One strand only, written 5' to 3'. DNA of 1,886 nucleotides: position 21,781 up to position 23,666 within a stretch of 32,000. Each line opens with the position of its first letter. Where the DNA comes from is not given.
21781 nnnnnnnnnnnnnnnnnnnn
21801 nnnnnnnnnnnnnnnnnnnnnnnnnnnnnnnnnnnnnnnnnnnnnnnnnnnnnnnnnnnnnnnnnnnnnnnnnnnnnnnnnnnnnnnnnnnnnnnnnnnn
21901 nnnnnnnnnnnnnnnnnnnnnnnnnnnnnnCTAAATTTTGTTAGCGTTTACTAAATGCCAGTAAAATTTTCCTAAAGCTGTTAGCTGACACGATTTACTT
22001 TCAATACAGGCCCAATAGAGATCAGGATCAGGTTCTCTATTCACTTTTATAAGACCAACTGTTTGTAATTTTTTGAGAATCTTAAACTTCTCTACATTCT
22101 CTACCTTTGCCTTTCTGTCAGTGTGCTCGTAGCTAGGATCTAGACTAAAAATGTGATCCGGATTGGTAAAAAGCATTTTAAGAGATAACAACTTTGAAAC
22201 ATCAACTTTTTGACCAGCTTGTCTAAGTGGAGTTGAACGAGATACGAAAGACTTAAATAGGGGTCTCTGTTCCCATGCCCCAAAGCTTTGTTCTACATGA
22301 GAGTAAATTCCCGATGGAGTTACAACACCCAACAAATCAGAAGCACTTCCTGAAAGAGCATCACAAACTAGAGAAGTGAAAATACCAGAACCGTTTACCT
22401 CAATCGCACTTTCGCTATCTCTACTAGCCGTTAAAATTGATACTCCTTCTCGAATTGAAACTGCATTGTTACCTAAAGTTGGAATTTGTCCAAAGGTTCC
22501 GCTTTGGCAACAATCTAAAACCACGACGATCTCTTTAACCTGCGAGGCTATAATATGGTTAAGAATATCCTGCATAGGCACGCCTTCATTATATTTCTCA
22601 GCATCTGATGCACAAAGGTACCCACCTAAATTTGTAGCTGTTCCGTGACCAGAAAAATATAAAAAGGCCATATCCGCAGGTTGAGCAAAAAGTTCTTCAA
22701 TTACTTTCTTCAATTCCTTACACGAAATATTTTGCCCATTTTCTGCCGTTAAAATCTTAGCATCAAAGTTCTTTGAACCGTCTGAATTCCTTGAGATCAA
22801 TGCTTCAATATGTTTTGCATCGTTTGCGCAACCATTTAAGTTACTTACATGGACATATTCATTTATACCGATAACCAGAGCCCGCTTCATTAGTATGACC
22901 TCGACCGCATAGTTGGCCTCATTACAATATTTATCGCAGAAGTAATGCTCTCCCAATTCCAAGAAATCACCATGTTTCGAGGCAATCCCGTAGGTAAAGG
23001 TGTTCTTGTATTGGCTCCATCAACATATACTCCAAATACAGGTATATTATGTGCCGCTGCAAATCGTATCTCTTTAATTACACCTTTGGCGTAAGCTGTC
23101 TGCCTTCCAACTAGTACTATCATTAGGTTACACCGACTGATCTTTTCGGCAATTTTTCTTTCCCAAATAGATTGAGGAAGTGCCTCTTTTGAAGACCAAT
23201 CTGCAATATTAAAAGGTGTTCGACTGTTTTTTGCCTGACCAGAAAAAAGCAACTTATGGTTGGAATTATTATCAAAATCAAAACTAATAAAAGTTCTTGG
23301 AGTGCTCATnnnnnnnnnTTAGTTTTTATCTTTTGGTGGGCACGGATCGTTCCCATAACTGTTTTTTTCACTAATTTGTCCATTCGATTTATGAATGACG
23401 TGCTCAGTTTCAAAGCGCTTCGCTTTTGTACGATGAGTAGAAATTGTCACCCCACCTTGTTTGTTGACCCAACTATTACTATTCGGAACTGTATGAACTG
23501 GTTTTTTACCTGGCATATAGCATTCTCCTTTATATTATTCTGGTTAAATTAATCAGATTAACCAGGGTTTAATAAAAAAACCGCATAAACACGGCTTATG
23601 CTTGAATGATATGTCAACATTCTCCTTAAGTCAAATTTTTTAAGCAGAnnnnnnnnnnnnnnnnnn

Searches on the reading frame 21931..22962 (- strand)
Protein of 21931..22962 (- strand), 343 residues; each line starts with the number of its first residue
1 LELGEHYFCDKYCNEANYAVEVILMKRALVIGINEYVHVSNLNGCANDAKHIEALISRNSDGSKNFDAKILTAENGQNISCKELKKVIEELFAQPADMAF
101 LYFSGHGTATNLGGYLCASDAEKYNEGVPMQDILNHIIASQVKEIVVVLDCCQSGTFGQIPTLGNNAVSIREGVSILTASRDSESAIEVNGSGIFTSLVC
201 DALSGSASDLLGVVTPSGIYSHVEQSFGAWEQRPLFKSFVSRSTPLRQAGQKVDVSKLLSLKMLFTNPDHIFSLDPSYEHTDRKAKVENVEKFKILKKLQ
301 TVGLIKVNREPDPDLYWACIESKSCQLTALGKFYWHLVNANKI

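Call 8: search_protein_families(library=pfam, proteins=[window:21931-22962:-], max_evalue=0.01)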
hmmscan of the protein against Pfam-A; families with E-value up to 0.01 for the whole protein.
window:21931-22962:- (343 aa): 3 families
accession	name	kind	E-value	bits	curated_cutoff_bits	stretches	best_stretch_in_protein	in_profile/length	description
PF00656.27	Peptidase_C14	-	5.3e-19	69.2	21.4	1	26-227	2-211/233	Caspase domain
PF01650.23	Peptidase_C13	-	1.2e-05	25.4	22.8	1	76-186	91-187/258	Peptidase C13 family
PF12827.12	Peroxin-22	-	0.0091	16.2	26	0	257-319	24-88/110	Peroxisomal biogenesis protein family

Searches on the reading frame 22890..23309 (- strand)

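Call 9: search_protein_families(library=pfam, proteins=[window:22890-23309:-], max_evalue=0.01)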
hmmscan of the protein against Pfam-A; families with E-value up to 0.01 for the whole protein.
window:22890-23309:- (139 aa): 3 families
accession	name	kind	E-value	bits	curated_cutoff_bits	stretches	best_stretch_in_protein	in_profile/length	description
PF08937.16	ThsB_TIR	-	5.6e-10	40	21.2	1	7-100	1-99/100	Thoeris protein ThsB, TIR-like domain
PF05014.21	Nuc_deoxyrib_tr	-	0.00082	19.9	28.8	1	41-100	45-102/117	Nucleoside 2-deoxyribosyltransferase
PF13676.11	TIR_2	-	0.0053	17.7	28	1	41-104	32-98/122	TIR domain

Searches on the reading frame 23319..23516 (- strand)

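Call 72: search_protein_families(library=pfam, proteins=[window:23319-23516:-], max_evalue=0.001)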
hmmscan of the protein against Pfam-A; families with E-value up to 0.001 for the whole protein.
window:23319-23516:- (65 aa): 1 family
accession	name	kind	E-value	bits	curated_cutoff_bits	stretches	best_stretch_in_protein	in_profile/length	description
PF09954.14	DUF2188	-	5.1e-07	30.2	22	1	8-54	2-62/62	Uncharacterized protein conserved in bacteria (DUF2188)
